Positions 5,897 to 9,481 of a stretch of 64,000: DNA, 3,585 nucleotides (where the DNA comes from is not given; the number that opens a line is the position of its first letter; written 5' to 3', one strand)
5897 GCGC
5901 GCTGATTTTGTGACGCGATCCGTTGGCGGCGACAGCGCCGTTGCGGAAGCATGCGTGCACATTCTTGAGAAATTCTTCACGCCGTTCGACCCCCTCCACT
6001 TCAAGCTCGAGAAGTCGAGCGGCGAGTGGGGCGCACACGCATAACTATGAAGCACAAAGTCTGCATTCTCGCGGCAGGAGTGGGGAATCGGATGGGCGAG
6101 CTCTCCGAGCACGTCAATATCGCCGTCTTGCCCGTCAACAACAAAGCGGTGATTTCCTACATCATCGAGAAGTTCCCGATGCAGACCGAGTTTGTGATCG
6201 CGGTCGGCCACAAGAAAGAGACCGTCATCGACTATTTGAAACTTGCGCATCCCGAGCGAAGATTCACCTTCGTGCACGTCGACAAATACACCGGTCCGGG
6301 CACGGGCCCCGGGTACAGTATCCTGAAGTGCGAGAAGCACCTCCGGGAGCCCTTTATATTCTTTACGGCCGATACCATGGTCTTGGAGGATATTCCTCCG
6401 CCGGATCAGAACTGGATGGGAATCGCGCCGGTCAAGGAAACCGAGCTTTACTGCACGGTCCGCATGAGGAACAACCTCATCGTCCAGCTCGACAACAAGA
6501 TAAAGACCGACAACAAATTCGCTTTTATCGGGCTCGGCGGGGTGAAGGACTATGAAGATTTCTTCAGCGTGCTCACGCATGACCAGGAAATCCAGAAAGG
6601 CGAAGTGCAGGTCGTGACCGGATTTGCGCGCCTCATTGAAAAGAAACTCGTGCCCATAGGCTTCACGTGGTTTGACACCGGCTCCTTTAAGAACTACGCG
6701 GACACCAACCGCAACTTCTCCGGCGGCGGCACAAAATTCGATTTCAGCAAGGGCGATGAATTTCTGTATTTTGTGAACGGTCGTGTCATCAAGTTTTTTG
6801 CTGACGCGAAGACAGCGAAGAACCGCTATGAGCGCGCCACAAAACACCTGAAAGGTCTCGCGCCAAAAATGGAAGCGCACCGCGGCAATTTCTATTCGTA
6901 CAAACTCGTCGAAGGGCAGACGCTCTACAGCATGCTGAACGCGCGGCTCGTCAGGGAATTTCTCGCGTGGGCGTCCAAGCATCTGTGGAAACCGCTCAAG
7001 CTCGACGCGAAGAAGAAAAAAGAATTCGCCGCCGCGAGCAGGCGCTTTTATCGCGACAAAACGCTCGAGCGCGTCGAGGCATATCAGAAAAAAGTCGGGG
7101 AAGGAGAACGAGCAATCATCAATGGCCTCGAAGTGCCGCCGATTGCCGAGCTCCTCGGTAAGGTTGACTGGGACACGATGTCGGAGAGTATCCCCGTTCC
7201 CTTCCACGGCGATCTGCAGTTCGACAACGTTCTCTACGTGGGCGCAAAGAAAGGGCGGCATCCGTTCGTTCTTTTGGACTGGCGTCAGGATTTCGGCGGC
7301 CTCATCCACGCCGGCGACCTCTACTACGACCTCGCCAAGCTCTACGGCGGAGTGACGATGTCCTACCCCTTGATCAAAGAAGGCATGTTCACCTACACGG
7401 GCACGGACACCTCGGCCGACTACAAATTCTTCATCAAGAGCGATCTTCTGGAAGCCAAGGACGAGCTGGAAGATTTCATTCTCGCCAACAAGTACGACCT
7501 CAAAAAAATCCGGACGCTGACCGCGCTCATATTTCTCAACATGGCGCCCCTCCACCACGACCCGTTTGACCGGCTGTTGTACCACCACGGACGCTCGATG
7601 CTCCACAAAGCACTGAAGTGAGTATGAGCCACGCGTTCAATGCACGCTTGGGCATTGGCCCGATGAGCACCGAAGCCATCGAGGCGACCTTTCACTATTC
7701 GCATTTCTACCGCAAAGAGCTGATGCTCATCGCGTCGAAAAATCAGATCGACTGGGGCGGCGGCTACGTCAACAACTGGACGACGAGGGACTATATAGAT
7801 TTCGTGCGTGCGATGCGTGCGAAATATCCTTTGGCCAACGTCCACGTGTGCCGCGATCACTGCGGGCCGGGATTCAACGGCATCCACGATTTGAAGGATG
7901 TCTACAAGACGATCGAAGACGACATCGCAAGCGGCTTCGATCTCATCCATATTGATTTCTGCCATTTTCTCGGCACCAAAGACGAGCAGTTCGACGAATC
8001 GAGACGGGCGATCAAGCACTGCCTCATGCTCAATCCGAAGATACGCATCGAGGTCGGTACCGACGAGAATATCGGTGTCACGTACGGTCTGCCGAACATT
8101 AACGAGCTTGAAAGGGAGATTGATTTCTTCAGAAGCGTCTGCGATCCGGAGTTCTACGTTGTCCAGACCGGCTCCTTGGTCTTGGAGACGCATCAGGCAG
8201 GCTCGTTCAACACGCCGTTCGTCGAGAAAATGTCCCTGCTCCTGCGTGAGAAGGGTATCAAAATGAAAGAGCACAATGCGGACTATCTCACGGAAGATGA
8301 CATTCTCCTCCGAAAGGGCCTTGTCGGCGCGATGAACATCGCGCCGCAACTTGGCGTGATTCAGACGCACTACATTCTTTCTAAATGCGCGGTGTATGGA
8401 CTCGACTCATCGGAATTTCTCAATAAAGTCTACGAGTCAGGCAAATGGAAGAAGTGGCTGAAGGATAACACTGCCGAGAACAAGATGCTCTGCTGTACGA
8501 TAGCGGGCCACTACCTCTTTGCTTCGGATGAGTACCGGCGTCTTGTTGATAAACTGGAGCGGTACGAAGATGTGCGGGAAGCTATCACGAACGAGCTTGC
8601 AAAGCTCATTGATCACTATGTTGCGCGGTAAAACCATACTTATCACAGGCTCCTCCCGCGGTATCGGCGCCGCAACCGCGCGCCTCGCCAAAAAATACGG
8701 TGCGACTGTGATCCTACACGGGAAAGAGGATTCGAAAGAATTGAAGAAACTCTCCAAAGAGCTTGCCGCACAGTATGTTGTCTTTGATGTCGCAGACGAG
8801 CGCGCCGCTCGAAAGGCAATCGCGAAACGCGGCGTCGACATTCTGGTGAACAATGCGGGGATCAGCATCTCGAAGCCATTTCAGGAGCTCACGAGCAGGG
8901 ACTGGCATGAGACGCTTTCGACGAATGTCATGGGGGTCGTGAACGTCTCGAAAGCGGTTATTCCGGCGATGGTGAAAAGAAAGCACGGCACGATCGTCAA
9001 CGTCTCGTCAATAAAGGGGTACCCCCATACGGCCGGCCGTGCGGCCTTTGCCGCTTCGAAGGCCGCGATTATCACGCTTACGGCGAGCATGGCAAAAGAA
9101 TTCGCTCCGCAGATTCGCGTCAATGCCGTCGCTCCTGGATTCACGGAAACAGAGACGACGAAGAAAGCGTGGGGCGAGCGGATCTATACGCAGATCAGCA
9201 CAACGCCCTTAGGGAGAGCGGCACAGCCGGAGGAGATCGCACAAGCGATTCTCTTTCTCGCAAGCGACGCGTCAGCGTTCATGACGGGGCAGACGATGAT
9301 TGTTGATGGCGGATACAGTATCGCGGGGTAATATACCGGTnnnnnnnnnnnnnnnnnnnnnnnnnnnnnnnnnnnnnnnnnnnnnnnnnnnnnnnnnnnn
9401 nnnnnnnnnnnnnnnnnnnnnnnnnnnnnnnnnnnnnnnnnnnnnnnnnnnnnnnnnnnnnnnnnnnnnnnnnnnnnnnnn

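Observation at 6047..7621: NTP-transferase::APH-type kinase fusion plus a stand-alone paralogue of its transferase domain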

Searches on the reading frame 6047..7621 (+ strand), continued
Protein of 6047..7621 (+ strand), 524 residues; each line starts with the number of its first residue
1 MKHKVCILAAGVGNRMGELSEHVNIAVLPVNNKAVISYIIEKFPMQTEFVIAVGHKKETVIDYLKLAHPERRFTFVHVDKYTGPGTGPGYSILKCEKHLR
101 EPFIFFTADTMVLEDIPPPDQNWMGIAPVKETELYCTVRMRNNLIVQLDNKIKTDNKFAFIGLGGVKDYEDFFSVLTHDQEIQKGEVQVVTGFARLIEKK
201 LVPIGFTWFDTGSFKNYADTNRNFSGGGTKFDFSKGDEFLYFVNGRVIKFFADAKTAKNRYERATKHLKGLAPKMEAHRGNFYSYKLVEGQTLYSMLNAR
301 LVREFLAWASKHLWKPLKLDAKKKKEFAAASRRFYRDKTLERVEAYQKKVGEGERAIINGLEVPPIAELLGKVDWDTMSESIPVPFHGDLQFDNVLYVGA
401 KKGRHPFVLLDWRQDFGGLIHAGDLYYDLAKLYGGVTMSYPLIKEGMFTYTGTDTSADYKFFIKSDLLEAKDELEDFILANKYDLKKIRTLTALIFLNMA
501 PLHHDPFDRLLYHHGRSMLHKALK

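Call 63: search_protein_families(library=pfam, proteins=[L075:4483-6363:+, L075:6589-7188:+, L075:7176-8351:+, L075:8348-9172:+, L075:9219-9986:+, L075:11565-12386:+, L075:12386-13672:+, L075:13789-15069:+, L075:15118-15942:+, L075:16075-16971:+], max_evalue=0.001)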
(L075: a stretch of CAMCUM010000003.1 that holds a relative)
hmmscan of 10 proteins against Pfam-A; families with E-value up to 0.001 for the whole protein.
L075:4483-6363:+ (626 aa): 11 families
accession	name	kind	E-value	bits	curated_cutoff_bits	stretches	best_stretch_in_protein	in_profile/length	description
PF02719.21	Polysacc_synt_2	-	1.9e-113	379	20.2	1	297-578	1-290/293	Polysaccharide biosynthesis protein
PF01370.27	Epimerase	-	3.7e-21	76.1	20.9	1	297-516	1-238/240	NAD dependent epimerase/dehydratase family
PF13727.12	CoA_binding_3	-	4.9e-15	56.4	25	1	82-242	9-165/175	CoA-binding domain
PF04321.23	RmlD_sub_bind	-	6.6e-13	48.8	27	1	296-465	2-156/287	RmlD substrate binding domain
PF16363.11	GDP_Man_Dehyd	-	1.4e-11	44.9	27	1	298-421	1-130/332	GDP-mannose 4,6 dehydratase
PF01073.25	3Beta_HSD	-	1.9e-07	30.8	22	1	298-426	1-122/280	3-beta hydroxysteroid dehydrogenase/isomerase family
PF02254.24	TrkA_N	-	7.6e-05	23.4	23.8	0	159-193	1-33/116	TrkA-N domain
PF01408.29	GFO_IDH_MocA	-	0.00016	22.8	24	1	158-228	2-72/120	Oxidoreductase family, NAD-binding Rossmann fold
PF17836.7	PglD_N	-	0.00047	21.1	23.4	0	158-226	1-65/78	PglD N-terminal domain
PF07993.18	NAD_binding_4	-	0.00062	19.4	20.1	0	371-427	90-143/258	Male sterility protein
PF07992.20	Pyr_redox_2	-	0.00097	19.1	26.1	0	284-343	132-189/291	Pyridine nucleotide-disulphide oxidoreductase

L075:6589-7188:+ (199 aa): 1 family
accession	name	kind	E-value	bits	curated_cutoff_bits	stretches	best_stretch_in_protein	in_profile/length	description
PF08282.18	Hydrolase_3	-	3.4e-05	24.1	20.9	1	115-160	201-246/255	haloacid dehalogenase-like hydrolase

L075:7176-8351:+ (391 aa): 1 family
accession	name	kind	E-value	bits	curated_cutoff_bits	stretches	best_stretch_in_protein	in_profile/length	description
PF08013.17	GatZ_KbaZ-like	-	5.9e-11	42.1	26.7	1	29-293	25-293/420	D-tagatose-1,6-bisphosphate aldolase subunit GatZ/KbaZ-like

L075:8348-9172:+ (274 aa): 0 families

L075:9219-9986:+ (255 aa): 1 family
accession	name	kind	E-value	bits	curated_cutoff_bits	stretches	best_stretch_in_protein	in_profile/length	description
PF01050.24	MannoseP_isomer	-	4.9e-07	30.4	23.6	1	125-187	11-72/116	Mannose-6-phosphate isomerase C-terminal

L075:11565-12386:+ (273 aa): 3 families
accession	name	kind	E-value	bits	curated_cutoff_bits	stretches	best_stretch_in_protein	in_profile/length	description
PF08501.16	Shikimate_dh_N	-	1.2e-18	67.5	27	1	25-93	13-83/83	Shikimate dehydrogenase substrate binding domain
PF01488.26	Shikimate_DH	-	2.3e-07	31.4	24.3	1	112-189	2-84/138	Shikimate / quinate 5-dehydrogenase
PF18317.6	SDH_C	-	2.7e-06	27.4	25.8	1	241-268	4-31/31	Shikimate 5'-dehydrogenase C-terminal domain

L075:12386-13672:+ (428 aa): 2 families
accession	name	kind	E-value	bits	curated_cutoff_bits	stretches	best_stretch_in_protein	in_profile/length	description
PF13489.12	Methyltransf_23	-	3.7e-14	53.2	27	1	136-281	7-163/164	Methyltransferase domain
PF08484.17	Methyltransf_14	-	2.8e-05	24.4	23.5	1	318-415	46-144/160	C-methyltransferase C-terminal domain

L075:13789-15069:+ (426 aa): 1 family
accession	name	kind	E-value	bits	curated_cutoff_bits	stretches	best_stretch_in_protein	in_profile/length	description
PF01943.22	Polysacc_synt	-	8.2e-17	62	28.2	1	4-277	4-269/274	Polysaccharide biosynthesis protein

L075:15118-15942:+ (274 aa): 1 family
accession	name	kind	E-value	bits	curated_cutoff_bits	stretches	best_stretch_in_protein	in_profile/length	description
PF05050.19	Methyltransf_21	-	1.7e-20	74.3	22.7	1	64-230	1-172/173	Methyltransferase FkbM domain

L075:16075-16971:+ (298 aa): 0 families

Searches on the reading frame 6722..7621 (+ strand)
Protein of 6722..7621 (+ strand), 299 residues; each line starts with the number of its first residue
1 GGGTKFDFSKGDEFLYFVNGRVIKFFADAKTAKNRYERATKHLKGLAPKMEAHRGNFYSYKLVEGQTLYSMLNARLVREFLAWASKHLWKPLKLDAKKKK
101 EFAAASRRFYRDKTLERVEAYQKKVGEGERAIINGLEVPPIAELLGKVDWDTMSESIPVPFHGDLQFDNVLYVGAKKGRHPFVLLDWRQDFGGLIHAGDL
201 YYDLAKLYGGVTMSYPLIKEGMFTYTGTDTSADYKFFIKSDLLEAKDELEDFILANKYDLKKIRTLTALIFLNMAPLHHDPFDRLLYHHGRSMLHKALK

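Call 42: predict_structure(alignment_id=A2)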
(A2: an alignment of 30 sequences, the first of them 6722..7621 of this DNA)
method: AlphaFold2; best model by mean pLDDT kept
length: 299 residues; sequences in the alignment: 30
mean_pLDDT: 92.0   pTM: 0.90
mean pLDDT of the five models: 92.0, 91.1, 89.3, 89.2, 83.9
residues with pLDDT >= 90: 249; 70-90: 35; 50-70: 11; < 50: 4
segments of 3 or more residues with pLDDT < 50: 1-4
pLDDT, mean of each block of 10 residues (from residue 1): 49 88 95 95 93 97 94 95 95 95 96 96 88 96 97 95 91 77 93 93 97 89 90 92 96 98 98 92 94 97
secondary structure, 60 per line:
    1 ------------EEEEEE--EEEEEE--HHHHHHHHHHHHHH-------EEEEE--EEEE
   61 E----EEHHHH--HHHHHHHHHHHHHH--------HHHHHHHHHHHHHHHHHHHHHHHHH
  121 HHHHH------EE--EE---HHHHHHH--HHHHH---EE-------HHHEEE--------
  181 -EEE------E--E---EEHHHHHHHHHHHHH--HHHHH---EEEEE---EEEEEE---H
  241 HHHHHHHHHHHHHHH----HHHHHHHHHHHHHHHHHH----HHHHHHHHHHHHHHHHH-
elements in order: E13-18 E21-26 H29-42 E50-54 E57-61 H68-71 H74-87 H96-125 H141-147 H150-154 E170-172 E182-184 H200-212 H215-219 E223-227 E231-236 H240-255 H260-277 H282-298
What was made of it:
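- On APH / choline-kinase-like small-molecule kinase superfamily: Kinase-only model, pLDDT 92 (call 42).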

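Call 65: search_protein_representatives(protein=window:6722-7621:+)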
Query: 299 residues. Proteins with E-value up to 0.001 (for the whole library): 1734; up to 1e-10: 812; up to 1e-30: 438. The best 150 are listed.
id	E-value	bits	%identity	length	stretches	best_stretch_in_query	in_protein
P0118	2.0e-101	355.5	54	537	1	1-298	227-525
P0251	8.4e-95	333.8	56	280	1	22-299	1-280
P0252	2.5e-78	279.7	47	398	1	3-298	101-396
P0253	1.8e-75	270.3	49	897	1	4-298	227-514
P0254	9.8e-75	267.9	45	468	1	5-294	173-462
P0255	1.2e-73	264.3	46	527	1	4-299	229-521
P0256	1.1e-71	257.9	46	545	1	5-294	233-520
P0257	1.5e-71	257.4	45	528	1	4-296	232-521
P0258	3.4e-69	249.7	45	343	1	3-298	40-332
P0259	5.7e-69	249.0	42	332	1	6-297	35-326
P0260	7.6e-69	248.6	43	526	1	3-295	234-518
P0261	7.2e-68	245.4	47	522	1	4-299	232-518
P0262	2.7e-67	243.4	44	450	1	5-298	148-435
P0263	5.6e-67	242.4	43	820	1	9-299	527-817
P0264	7.8e-67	241.9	47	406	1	3-294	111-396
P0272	7.0e-63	229.0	44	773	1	6-298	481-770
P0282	3.4e-61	223.5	43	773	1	6-297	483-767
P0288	1.1e-59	218.4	42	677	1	5-297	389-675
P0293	4.2e-59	216.6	38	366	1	9-297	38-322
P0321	1.1e-53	198.8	38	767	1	5-298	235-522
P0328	5.0e-53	196.6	37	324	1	9-297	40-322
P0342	8.3e-52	192.6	44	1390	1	3-295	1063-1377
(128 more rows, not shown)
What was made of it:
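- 6722..7621 (+): APH/choline-kinase-like small-molecule kinase domain of the fusion (aa 226-524). Lys249, His387-Gly-Asp389-x4-Asn394 and Asp411 are invariant. 1,734 clusters at 50% identity match the domain alone, mostly at residues ~230-525 of ~525-aa proteins (call 65).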

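Call 67: search_protein_families(library=pfam, proteins=[P0253, P0263, P0272, P0288, P0321, P0342, P0259, P0293, P0328, P0282], max_evalue=0.01)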
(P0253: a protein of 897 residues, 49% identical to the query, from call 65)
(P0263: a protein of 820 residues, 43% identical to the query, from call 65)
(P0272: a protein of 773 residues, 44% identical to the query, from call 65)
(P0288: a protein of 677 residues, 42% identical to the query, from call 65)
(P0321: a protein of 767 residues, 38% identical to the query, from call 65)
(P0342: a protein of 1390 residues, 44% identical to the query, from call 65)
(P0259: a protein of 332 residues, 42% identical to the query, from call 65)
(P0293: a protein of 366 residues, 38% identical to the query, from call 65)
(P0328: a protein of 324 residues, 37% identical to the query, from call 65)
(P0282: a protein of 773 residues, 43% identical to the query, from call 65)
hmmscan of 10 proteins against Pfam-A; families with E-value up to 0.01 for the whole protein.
P0253 (897 aa): 4 families
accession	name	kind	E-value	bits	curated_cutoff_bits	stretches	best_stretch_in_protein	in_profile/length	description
PF08013.17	GatZ_KbaZ-like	-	4.9e-08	32.5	26.7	1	546-694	23-171/420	D-tagatose-1,6-bisphosphate aldolase subunit GatZ/KbaZ-like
PF01636.29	APH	-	1.3e-06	28.8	23.2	1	278-425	71-210/239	Phosphotransferase enzyme family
PF12804.13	NTP_transf_3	-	1.7e-05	25.5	27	1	6-109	2-95/160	MobA-like NTP transferase domain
PF19974.5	TCAD9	-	0.0022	17.6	40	1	342-424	260-337/429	Ternary complex associated domain 9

P0263 (820 aa): 2 families
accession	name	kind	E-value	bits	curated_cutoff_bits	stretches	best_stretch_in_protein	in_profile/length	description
PF12804.13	NTP_transf_3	-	7.2e-07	29.9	27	1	288-391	2-96/160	MobA-like NTP transferase domain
PF01636.29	APH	-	0.0039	17.4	23.2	1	673-725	165-209/239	Phosphotransferase enzyme family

P0272 (773 aa): 4 families
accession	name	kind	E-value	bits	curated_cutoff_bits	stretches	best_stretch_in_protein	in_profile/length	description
PF12804.13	NTP_transf_3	-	3.7e-11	43.9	27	1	254-360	2-98/160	MobA-like NTP transferase domain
PF00483.29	NTP_transferase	-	5.1e-08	33.2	21.2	0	255-285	4-35/245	Nucleotidyl transferase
PF01636.29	APH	-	1.1e-06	29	23.2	1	521-677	55-209/239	Phosphotransferase enzyme family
PF01050.24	MannoseP_isomer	-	0.0033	18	23.6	1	118-173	10-64/116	Mannose-6-phosphate isomerase C-terminal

P0288 (677 aa): 5 families
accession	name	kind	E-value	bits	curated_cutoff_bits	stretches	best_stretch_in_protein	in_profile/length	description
PF01636.29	APH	-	3.4e-05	24.2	23.2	1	531-586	164-210/239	Phosphotransferase enzyme family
PF01050.24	MannoseP_isomer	-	9.6e-05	23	23.6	1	24-105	8-87/116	Mannose-6-phosphate isomerase C-terminal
PF00483.29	NTP_transferase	-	0.00027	21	21.2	0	166-197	4-36/245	Nucleotidyl transferase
PF12804.13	NTP_transf_3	-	0.00037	21.2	27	1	165-271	2-98/160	MobA-like NTP transferase domain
PF19974.5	TCAD9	-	0.0017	18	40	1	518-568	280-324/429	Ternary complex associated domain 9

P0321 (767 aa): 7 families
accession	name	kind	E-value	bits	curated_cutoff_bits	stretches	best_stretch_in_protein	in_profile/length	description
PF00535.33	Glycos_transf_2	-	1.4e-13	51.5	23.3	1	529-698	3-165/168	Glycosyl transferase family 2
PF12804.13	NTP_transf_3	-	9.4e-10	39.3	27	1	8-115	1-98/160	MobA-like NTP transferase domain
PF01636.29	APH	-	1.1e-06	29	23.2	1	358-431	145-209/239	Phosphotransferase enzyme family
PF13641.12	Glyco_tranf_2_3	-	1.4e-06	28.9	27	1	524-650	1-124/230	Glycosyltransferase like family 2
PF19974.5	TCAD9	-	0.00065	19.4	40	1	364-435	276-341/429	Ternary complex associated domain 9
PF00483.29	NTP_transferase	-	0.0086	16.1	21.2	0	8-235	2-244/245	Nucleotidyl transferase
PF01633.27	Choline_kinase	-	0.0095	15.7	29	0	335-411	112-188/300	Choline/ethanolamine kinase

P0342 (1390 aa): 4 families
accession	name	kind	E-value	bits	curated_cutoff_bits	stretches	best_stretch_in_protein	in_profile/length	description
PF12804.13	NTP_transf_3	-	9.6e-07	29.6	27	1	803-915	2-96/160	MobA-like NTP transferase domain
PF01050.24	MannoseP_isomer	-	0.00039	21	23.6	1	641-703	7-66/116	Mannose-6-phosphate isomerase C-terminal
PF01636.29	APH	-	0.00082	19.6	23.2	1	1224-1293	154-211/239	Phosphotransferase enzyme family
PF00483.29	NTP_transferase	-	0.0041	17.2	21.2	0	803-843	3-44/245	Nucleotidyl transferase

P0259 (332 aa): 1 family
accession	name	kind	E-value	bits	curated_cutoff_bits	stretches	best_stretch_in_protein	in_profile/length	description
PF01636.29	APH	-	0.00065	20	23.2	1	176-237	154-210/239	Phosphotransferase enzyme family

P0293 (366 aa): 2 families
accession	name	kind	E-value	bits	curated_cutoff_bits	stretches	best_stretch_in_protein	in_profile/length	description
PF19974.5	TCAD9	-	1.3e-07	31.6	40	1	145-232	252-337/429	Ternary complex associated domain 9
PF01636.29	APH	-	3.9e-05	24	23.2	1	188-233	169-210/239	Phosphotransferase enzyme family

P0328 (324 aa): 2 families
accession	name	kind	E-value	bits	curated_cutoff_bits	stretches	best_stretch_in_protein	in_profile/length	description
PF01636.29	APH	-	1.3e-05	25.5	23.2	1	185-234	165-212/239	Phosphotransferase enzyme family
PF19974.5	TCAD9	-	0.00043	20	40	1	153-232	263-337/429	Ternary complex associated domain 9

P0282 (773 aa): 6 families
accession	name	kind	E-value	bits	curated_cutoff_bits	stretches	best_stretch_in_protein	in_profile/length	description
PF01050.24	MannoseP_isomer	-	7.7e-08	33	23.6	1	122-211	10-97/116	Mannose-6-phosphate isomerase C-terminal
PF12804.13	NTP_transf_3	-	2.4e-06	28.3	27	1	256-346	2-80/160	MobA-like NTP transferase domain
PF01636.29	APH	-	0.00019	21.7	23.2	1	629-678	165-210/239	Phosphotransferase enzyme family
PF00483.29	NTP_transferase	-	0.00057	20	21.2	0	257-295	4-43/245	Nucleotidyl transferase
PF19974.5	TCAD9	-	0.0011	18.6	40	1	629-681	294-341/429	Ternary complex associated domain 9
PF01163.29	RIO1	-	0.0097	16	22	0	627-659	119-150/187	RIO domain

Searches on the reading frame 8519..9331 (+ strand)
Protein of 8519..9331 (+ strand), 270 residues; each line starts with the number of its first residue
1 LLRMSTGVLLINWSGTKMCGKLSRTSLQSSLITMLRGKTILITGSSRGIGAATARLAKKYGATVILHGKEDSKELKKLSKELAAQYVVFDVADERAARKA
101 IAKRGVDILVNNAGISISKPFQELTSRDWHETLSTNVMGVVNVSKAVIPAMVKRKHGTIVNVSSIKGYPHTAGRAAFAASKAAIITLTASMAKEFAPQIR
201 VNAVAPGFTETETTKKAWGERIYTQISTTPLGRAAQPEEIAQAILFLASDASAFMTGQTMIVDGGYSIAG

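Call 6: search_protein_families(library=pfam, proteins=[window:8519-9331:+], max_evalue=0.01)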
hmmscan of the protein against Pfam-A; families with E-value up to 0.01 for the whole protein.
window:8519-9331:+ (270 aa): 10 families
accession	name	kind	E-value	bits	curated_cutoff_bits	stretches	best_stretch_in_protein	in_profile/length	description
PF13561.12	adh_short_C2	-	3.4e-58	197.5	27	1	46-267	5-236/236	Enoyl-(Acyl carrier protein) reductase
PF00106.31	adh_short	-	2.2e-51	174.6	26.6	1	38-217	1-190/195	short chain dehydrogenase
PF08659.16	KR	-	2.3e-11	44.4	22.6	1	39-195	2-167/180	KR domain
PF01370.27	Epimerase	-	3.3e-08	33.7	20.9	1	40-195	1-160/240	NAD dependent epimerase/dehydratase family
PF02719.21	Polysacc_synt_2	-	0.00012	21.9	20.2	1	40-164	1-128/293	Polysaccharide biosynthesis protein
PF13460.12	NAD_binding_10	-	0.0011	19.4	27.2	1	44-174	1-108/184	NAD(P)H-binding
PF02826.25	2-Hacid_dh_C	-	0.0016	18.3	25.1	1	28-77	27-74/178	D-isomer specific 2-hydroxyacid dehydrogenase, NAD binding domain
PF00107.32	ADH_zinc_N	-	0.002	18.5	31.8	1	48-114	1-67/129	Zinc-binding dehydrogenase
PF03808.19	Glyco_tran_WecG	-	0.0053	17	27.4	0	8-140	12-127/168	Glycosyl transferase WecG/TagA/CpsF family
PF02882.25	THF_DHG_CYH_C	-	0.0074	16.1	27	0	22-105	21-101/160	Tetrahydrofolate dehydrogenase/cyclohydrolase, NAD(P)-binding domain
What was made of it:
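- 8618..9331 (+): Classical short-chain dehydrogenase/reductase, 237 aa (ATG 8618, overlaps the previous gene by 14 nt). adh_short_C2 E 3e-58 (call 6).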

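Call 7: search_protein_families(library=ncbifam, proteins=[window:8519-9331:+], max_evalue=0.01)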
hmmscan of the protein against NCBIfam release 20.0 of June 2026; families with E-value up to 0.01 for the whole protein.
window:8519-9331:+ (270 aa): 248 families (the best 25 are shown)
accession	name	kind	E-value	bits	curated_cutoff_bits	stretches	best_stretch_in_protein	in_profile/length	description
NF005559.1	PRK07231.1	subfamily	4.8e-62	209.7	215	1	35-267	2-248/249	glucose 1-dehydrogenase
TIGR01830.1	3oxo_ACP_reduc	equivalog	3.6e-59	200.4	297.75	1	41-265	2-237/239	3-oxoacyl-[acyl-carrier-protein] reductase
NF009466.0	PRK12826.1-2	subfamily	9.2e-59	198.9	222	1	38-267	4-245/248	3-oxoacyl-ACP reductase FabG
NF052558.1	MBtsdlDhBudC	equivalog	5.8e-57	193.1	270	1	36-267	2-242/250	meso-2,3-butanediol dehydrogenase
NF004198.0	PRK05653.1-3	equivalog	2.9e-55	187.4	296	1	33-267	3-247/248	3-oxoacyl-ACP reductase FabG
NF004197.0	PRK05653.1-1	equivalog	2e-54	184.9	332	1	34-266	4-246/249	3-oxoacyl-ACP reductase FabG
NF004791.0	PRK06138.1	equivalog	2.6e-53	180.9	312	1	35-268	3-251/252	SDR family oxidoreductase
NF009464.0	PRK12824.1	subfamily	2.9e-53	181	269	1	38-267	3-243/245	3-oxoacyl-ACP reductase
NF005309.0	PRK06841.1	subfamily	1.4e-52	178.8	286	1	34-268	12-254/255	GolD/DthD family dehydrogenase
TIGR01829.1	AcAcCoA_reduct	subfamily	5.9e-51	173.4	302.1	1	40-266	3-240/242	acetoacetyl-CoA reductase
NF005681.0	PRK07478.1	subfamily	1e-50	172.5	267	1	33-269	2-252/254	SDR family oxidoreductase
NF006693.0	PRK09242.1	equivalog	1.6e-50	171.6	328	1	34-269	7-256/258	SDR family oxidoreductase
NF005067.0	PRK06484.1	equivalog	1.8e-50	172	713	2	36-268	8-253/524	short chain dehydrogenase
NF005893.0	PRK07856.1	equivalog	2.6e-50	171.1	255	1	35-265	7-240/255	SDR family oxidoreductase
NF047420.2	EF_P_mod_YmfI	equivalog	1.5e-49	168.9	238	1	40-266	2-235/236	elongation factor P 5-aminopentanone reductase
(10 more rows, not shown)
